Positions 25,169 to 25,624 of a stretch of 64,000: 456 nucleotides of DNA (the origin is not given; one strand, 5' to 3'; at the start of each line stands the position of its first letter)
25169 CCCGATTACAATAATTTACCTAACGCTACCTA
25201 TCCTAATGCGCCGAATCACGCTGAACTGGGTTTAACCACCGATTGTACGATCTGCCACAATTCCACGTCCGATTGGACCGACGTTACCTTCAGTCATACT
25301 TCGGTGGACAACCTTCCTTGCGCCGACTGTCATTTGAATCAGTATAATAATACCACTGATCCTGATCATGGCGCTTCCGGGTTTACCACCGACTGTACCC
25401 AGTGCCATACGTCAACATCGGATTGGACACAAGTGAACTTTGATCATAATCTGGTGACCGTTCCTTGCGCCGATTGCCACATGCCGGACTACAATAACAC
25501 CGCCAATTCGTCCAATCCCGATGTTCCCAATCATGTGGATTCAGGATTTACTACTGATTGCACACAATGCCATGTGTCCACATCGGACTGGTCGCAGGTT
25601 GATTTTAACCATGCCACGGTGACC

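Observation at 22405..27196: All three cytochromes share one c7-like trihaem building block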

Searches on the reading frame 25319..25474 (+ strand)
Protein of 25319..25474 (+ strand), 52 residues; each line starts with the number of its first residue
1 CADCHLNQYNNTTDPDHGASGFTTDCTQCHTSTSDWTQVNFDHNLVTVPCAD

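Call 60: search_solved_structures(query=A6, max_evalue=1, show_alignments=3)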
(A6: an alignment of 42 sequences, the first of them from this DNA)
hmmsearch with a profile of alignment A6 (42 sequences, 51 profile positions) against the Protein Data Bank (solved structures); distinct sequences matched with E-value up to 1: 26.
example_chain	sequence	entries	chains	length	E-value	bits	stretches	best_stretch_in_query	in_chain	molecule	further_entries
5yq7_C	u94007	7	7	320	0.03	17.8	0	20-31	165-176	Cytochrome subunit of photosynthetic reaction center | MULTIHEME_CYTC DOMAIN-CONTAINING PROTEIN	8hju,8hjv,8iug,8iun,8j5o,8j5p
6xkx_p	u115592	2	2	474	0.034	17.6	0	19-31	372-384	Cbb3-type cytochrome c oxidase subunit CcoP,Cytochrome c-type cyt cy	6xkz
2e84_A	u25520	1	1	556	0.052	17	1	1-33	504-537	High-molecular-weight cytochrome c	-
7c9r_C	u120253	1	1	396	0.12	15.8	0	17-38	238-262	Photosynthetic reaction center cytochrome c subunit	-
1z1n_X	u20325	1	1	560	0.14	15.7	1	1-33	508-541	sixteen heme cytochrome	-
6ai5_A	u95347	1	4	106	0.2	15.2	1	11-32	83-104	Soluble cytochrome b562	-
2ksw_A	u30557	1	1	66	0.22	15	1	7-28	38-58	Oryctin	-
9hrk_A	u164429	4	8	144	0.28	14.7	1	14-43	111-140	Cytochrome P460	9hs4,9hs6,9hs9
9m8m_C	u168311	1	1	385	0.31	14.6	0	16-37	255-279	Photosynthetic reaction center cytochrome c subunit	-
6hiu_B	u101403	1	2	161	0.35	14.4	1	14-43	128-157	Cytochrome P460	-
2rf7_A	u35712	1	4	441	0.41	14.2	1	1-33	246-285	Cytochrome c-552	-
9eov_A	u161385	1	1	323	0.42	14.1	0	1-36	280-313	Extracellular iron oxide respiratory system surface decaheme cytochrome c component MtrC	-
8smr_G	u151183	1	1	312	0.44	14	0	13-32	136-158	Cbb3-type cytochrome c oxidase subunit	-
1gu6_A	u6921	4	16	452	0.45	14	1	1-33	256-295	CYTOCHROME C552 | Cytochrome c-552 | Cytochrome c nitrite reductase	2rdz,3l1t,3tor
4wjy_A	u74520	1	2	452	0.45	14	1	1-33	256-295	Cytochrome c-552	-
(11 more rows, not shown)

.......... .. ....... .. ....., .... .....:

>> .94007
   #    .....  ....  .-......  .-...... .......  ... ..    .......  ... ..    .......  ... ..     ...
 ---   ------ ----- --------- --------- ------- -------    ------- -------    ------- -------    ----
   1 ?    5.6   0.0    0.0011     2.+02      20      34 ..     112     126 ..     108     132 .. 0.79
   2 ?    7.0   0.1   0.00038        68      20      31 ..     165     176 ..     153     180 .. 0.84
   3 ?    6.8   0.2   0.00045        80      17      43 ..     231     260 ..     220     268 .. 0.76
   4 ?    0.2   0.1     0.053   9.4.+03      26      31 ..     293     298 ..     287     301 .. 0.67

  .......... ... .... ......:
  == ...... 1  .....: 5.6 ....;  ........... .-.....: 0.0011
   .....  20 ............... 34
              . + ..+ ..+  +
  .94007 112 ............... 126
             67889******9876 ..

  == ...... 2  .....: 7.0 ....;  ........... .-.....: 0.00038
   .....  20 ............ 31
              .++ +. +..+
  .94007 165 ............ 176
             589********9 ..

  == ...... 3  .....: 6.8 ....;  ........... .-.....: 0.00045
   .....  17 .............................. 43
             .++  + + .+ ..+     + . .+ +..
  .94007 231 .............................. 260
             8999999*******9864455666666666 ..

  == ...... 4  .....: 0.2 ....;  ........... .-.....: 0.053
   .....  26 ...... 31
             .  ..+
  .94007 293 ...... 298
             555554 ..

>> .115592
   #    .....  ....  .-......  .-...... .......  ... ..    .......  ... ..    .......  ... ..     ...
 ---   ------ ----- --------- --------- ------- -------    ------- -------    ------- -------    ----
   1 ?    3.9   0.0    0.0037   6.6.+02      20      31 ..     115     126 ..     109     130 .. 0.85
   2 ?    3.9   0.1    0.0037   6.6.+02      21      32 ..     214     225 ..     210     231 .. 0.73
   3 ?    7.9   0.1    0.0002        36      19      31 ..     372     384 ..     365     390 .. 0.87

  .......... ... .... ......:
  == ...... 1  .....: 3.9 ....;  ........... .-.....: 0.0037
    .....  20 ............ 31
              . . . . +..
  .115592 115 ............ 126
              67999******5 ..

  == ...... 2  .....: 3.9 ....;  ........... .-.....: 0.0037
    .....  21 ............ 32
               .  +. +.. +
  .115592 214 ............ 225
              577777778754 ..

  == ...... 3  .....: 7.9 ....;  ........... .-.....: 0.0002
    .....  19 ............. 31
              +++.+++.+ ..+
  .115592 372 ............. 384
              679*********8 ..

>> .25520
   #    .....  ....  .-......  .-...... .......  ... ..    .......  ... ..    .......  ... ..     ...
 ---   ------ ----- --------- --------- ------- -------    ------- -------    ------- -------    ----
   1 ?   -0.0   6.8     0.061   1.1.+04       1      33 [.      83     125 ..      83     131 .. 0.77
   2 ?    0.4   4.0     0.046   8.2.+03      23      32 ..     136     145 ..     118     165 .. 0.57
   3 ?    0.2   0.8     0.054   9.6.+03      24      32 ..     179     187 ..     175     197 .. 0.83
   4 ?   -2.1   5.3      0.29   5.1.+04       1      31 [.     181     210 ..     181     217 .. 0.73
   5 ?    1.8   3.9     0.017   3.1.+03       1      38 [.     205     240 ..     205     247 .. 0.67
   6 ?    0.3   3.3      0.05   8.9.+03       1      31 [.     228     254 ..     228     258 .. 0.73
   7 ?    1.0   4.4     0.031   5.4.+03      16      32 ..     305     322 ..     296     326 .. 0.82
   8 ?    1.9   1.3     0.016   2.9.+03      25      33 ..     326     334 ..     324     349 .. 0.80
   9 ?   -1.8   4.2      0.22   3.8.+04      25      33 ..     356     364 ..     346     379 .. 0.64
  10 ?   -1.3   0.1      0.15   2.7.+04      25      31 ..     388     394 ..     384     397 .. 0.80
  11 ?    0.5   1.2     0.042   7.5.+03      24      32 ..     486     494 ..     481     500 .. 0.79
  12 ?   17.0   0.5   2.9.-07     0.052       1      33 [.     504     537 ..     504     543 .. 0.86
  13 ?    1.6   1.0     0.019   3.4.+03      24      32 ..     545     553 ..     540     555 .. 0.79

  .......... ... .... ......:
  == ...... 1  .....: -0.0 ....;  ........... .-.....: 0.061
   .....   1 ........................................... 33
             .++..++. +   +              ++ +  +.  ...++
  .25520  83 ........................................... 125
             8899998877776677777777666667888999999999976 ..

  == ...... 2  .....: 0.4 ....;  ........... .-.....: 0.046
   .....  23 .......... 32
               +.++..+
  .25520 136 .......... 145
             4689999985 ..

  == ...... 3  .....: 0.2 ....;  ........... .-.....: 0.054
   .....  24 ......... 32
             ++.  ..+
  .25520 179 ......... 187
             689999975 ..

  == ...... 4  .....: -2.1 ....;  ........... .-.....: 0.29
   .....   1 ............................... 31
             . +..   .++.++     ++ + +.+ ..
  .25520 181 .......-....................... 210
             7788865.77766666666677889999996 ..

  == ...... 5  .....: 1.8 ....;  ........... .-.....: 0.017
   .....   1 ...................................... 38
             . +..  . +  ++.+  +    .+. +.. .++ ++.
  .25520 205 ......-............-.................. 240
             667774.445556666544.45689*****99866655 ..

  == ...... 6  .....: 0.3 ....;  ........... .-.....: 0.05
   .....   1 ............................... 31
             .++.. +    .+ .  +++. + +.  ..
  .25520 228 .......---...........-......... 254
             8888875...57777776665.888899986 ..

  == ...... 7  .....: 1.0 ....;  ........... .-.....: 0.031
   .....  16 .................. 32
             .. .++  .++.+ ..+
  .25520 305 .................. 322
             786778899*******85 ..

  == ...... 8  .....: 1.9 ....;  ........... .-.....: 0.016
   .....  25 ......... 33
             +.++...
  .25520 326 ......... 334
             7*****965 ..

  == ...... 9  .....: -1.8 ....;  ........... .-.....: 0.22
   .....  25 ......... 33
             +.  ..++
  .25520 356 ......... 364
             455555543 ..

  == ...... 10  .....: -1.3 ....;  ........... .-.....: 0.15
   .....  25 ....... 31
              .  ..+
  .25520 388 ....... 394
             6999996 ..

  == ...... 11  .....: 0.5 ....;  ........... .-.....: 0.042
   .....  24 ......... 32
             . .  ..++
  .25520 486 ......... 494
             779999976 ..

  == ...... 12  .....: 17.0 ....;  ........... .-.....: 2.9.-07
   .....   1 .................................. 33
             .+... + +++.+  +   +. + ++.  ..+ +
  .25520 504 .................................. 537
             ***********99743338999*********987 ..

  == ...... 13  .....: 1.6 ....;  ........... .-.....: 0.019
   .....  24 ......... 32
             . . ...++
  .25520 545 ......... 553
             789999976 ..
